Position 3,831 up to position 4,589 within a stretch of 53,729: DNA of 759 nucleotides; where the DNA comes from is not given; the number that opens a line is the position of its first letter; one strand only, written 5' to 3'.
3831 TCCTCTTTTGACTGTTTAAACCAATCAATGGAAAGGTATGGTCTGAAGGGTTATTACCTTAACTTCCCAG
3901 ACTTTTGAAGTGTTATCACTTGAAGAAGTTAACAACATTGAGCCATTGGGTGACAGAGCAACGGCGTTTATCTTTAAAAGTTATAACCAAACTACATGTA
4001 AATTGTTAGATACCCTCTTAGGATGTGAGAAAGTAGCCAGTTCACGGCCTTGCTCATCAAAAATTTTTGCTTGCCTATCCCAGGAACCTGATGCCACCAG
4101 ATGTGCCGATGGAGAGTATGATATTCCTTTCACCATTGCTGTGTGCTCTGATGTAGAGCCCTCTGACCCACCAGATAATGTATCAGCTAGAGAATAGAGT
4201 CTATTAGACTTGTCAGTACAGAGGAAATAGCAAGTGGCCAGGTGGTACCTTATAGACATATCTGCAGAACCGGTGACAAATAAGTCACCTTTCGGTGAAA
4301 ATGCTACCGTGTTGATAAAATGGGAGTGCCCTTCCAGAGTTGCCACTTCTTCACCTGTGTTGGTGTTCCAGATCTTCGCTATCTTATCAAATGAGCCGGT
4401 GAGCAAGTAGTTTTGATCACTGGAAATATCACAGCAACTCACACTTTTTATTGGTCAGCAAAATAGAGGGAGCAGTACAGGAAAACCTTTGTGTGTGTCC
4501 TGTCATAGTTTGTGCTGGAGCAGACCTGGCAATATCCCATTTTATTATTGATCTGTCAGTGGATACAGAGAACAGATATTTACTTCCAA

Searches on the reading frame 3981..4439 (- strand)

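Call 14: search_protein_families(library=pfam, proteins=[window:3981-4439:-], max_evalue=0.01)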
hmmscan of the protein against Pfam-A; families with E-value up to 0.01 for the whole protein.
window:3981-4439:- (152 aa): 29 families (the best 25 are shown)
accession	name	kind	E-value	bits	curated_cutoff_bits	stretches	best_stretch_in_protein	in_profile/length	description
PF00400.38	WD40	-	4.8e-24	84.2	27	3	29-64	1-36/39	WD domain, G-beta repeat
PF25174.1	Beta-prop_THOC3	-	7.5e-19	68.2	305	2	2-64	176-238/272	THOC3 beta-propeller domain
PF24814.1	WD40_Prp19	-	1.5e-17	64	320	1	2-141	11-133/281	Prp19 WD40 domain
PF25173.1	Beta-prop_WDR3_1st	-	6.3e-16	59.1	154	1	4-64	120-180/184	WDR3 first beta-propeller domain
PF24105.1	Beta-prop_CAF1B_HIR1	-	9.6e-16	58.1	80.5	2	6-66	139-199/383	CAF1B/HIR1 beta-propeller domain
PF25175.1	Beta-prop_WDR5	-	1e-14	54.9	250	1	5-65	60-120/296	WDR5 beta-propeller domain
PF24817.1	WD40_WDHD1_1st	-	6.5e-13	49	109.9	1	2-65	91-154/291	WDHD1 first WD40 domain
PF25172.1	Beta-prop_WDR3_2nd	-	5.7e-12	45.9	140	1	2-71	180-249/293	WDR3 second beta-propeller domain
PF25391.1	WD40_Gbeta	-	8.1e-12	45.2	150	1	1-141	147-268/340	G protein beta WD-40 repeat protein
PF24807.1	WD40_CDC20-Fz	-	1.5e-11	44.6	200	1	1-133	55-168/292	CDC20/Fizzy WD40 domain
PF24805.1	EIF3I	-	1.7e-11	44.3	200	2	30-66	276-312/324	EIF3I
PF23414.1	Beta-prop_EML_2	-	3.2e-10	40.3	90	1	2-67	44-109/266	Echinoderm microtubule-associated protein second beta-propeller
PF24782.2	WD40_MABP1-WDR62_2nd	-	3.4e-10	39.9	290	2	8-63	281-336/341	MABP1/WDR62 second WD40 domain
PF23869.1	Beta-prop_WDR75_1st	-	3e-08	33.7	45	1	5-64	2-61/292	WD repeat-containing protein 75 first beta-propeller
PF25168.1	Beta-prop_WDR36-Utp21_2nd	-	2.5e-07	30.8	84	1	5-60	248-302/335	WDR36/Utp21 second beta-propeller domain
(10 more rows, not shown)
